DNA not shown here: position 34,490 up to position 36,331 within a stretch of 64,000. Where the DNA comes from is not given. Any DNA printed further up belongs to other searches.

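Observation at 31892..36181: Two-gene surface/secretion module: TPR-plus-beta-barrel outer-membrane protein (Slam/DUF560-like) operonic with a 904-aa Cys-rich, LysM-containing repeat protein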

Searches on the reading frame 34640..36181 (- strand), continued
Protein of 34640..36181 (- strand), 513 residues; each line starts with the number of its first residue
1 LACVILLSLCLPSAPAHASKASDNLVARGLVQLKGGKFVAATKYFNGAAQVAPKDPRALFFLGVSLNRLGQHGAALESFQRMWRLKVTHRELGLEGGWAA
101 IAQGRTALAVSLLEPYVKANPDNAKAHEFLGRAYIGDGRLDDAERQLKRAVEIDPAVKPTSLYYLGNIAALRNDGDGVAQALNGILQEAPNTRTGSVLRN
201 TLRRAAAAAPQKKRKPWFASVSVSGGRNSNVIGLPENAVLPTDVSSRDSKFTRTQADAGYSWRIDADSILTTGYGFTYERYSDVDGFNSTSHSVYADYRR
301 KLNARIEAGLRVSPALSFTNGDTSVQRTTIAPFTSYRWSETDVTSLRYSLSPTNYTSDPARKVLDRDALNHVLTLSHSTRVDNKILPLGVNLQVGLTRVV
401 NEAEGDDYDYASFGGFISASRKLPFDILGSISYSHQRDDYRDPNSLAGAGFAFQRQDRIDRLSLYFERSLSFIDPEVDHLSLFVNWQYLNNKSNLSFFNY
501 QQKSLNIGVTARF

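Call 29: predict_structure(alignment_id=A1)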
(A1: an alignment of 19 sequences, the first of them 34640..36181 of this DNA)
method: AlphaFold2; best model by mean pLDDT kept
length: 513 residues; sequences in the alignment: 19
mean_pLDDT: 82.4   pTM: 0.56
mean pLDDT of the five models: 82.4, 81.2, 80.5, 80.4, 77.5
residues with pLDDT >= 90: 227; 70-90: 182; 50-70: 75; < 50: 29
segments of 3 or more residues with pLDDT < 50: 1-17, 208-212
pLDDT, mean of each block of 10 residues (from residue 1): 38 49 88 85 90 88 89 89 83 90 88 93 93 90 94 87 84 71 67 57 54 73 93 64 75 95 92 95 84 96 93 91 84 93 94 72 69 95 66 95 77 95 86 94 59 83 92 59 95 87 94 86
secondary structure, 60 per line:
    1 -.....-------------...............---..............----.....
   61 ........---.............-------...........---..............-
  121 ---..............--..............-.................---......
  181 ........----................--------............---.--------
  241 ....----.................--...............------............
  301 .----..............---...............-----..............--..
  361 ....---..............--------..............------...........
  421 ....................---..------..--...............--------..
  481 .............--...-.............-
elements in order: H2-6 H20-34 H38-51 H56-68 H72-84 H92-102 H106-119 H124-137 H140-153 H155-171 H175-188 H193-208 E217-228 E249-265 E268-282 E289-301 E306-319 E323-337 E343-356 H359-364 E368-381 E390-403 E410-423 E427-440 E456-470 E479-493 E500-512

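Call 47: search_protein_families(library=pfam, proteins=[L005:7561-9366:+, L004:7612-8280:+, L001:9615-11723:+, L003:9541-12669:+], max_evalue=0.1)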
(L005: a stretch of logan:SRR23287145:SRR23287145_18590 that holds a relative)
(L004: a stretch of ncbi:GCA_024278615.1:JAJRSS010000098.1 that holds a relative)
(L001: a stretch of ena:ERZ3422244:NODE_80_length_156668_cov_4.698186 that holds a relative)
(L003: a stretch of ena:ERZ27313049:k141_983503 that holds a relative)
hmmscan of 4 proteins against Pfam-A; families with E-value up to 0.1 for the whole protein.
L005:7561-9366:+ (601 aa): 3 families
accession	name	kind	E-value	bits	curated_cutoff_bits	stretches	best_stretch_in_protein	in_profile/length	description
PF01476.26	LysM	-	3.4e-15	56.1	20.9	1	253-296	1-43/43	LysM domain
PF23473.1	LysM3_LYK4_5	-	0.00075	20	29.3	1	254-296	6-47/48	LYK4/5 LysM3 domain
PF23446.1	LysM1_NFP_LYK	-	0.017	16.4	36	1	260-296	17-54/60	NFP/LYK LysM1 domain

L004:7612-8280:+ (222 aa): 0 families

L001:9615-11723:+ (702 aa): 0 families

L003:9541-12669:+ (1042 aa): 1 family
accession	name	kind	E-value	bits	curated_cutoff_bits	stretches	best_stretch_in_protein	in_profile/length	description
PF14262.12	Cthe_2159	-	0.037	13.7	25.8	0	660-708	57-104/262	Carbohydrate-binding domain-containing protein Cthe_2159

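Call 62: search_protein_families(library=pfam, alignment_id=A4, max_evalue=0.01)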
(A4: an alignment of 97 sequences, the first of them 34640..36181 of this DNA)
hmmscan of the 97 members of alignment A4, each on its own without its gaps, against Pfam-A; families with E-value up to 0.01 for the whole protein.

A. member 1, window:34640-36181:- (513 aa): 20 families
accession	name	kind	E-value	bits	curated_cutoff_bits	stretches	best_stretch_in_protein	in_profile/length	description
PF13432.12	TPR_16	-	2e-15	57.3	32.7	2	96-156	3-63/65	Tetratricopeptide repeat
PF14559.12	TPR_19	-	8e-15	55.4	25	1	100-155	1-56/68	Tetratricopeptide repeat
PF07719.23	TPR_2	-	1.6e-12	46.9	27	1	124-155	1-32/34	Tetratricopeptide repeat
PF13428.12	TPR_14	-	8.6e-12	44.9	23.5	0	98-132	9-43/44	Tetratricopeptide repeat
PF00515.34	TPR_1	-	7.7e-09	35.4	27.8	0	124-155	1-32/34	Tetratricopeptide repeat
PF13181.12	TPR_8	-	7.4e-08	32.4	25.7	1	124-156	1-33/34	Tetratricopeptide repeat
PF13424.12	TPR_12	-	2.8e-07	31.1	30.1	1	118-155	39-76/77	Tetratricopeptide repeat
PF07721.20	TPR_4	-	3.9e-07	30.5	27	0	126-147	3-24/26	Tetratricopeptide repeat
PF13431.12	TPR_17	-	1e-05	25.9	24.4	0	117-144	6-33/34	Tetratricopeptide repeat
PF11059.14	DUF2860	-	4.6e-05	23.2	22.9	1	345-509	137-291/294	Protein of unknown function (DUF2860)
PF13414.12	TPR_11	-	5.1e-05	23.3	26.8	0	131-167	1-36/42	TPR repeat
PF04575.19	SlipAM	-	0.00014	22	22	1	217-512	1-287/288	Surface lipoprotein assembly modifier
PF03704.23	BTAD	-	0.00016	22.5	22.1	0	99-152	71-124/146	Bacterial transcriptional activator domain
PF13174.12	TPR_6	-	0.00027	21.8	26.3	0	58-81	2-25/33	Tetratricopeptide repeat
PF23914.1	TPR_CcmH_CycH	-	0.00029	21.2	42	0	118-175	44-101/158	Cytochrome c-type biogenesis protein H TPR domain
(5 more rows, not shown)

B. families by the number of members that match (of 97 scanned): 54 families (the first 25 are shown)
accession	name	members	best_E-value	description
PF13432.12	TPR_16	96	2.5e-20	Tetratricopeptide repeat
PF14559.12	TPR_19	95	1.5e-17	Tetratricopeptide repeat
PF07719.23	TPR_2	93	4.7e-21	Tetratricopeptide repeat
PF13428.12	TPR_14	89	4.2e-15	Tetratricopeptide repeat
PF13424.12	TPR_12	83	4.9e-12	Tetratricopeptide repeat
PF00515.34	TPR_1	82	8.2e-15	Tetratricopeptide repeat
PF13181.12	TPR_8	80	1.9e-12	Tetratricopeptide repeat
PF13174.12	TPR_6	74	3.5e-12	Tetratricopeptide repeat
PF12895.13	ANAPC3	68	2.6e-14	Anaphase-promoting complex, cyclosome, subunit 3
PF13176.12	TPR_7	51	4.8e-10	Tetratricopeptide repeat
PF13371.12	TPR_9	50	5.9e-10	Tetratricopeptide repeat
PF13414.12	TPR_11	48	9.1e-12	TPR repeat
PF13431.12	TPR_17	44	1.1e-07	Tetratricopeptide repeat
PF07721.20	TPR_4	36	3.3e-10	Tetratricopeptide repeat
PF04575.19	SlipAM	36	1.1e-08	Surface lipoprotein assembly modifier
PF11059.14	DUF2860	26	7e-07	Protein of unknown function (DUF2860)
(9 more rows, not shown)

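Call 84: find_encoding_contigs(protein=P0014, flank=7000, max_places=1)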
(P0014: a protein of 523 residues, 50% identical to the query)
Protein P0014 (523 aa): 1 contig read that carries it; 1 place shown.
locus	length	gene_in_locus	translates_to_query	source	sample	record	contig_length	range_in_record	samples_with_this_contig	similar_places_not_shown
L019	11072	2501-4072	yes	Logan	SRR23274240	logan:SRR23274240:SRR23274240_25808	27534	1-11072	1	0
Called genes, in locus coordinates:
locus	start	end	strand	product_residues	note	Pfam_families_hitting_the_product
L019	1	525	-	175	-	?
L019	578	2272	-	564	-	PF00501:AMP-binding, PF13193:AMP-binding_C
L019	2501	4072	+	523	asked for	PF00515:TPR_1 (faint), PF07719:TPR_2 (faint), PF13181:TPR_8 (faint), PF13428:TPR_14 (faint), PF13432:TPR_16 (weak), PF13432:TPR_16, PF14559:TPR_19, PF13432:TPR_16 (weak), +2 more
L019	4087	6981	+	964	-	PF01476:LysM (weak)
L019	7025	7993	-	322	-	PF04909:Amidohydro_2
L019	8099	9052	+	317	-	PF04909:Amidohydro_2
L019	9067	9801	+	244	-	PF00378:ECH_1, PF16113:ECH_2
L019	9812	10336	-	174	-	PF05163:DinB, PF12867:DinB_2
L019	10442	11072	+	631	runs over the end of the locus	PF00664:ABC_membrane, PF00005:ABC_tran, PF02463:SMC_N (weak)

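Call 104: search_protein_families(library=padloc, proteins=[window:34640-36181:-], max_evalue=0.01)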
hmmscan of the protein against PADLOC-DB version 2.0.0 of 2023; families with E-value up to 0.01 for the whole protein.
window:34640-36181:- (513 aa): 0 families
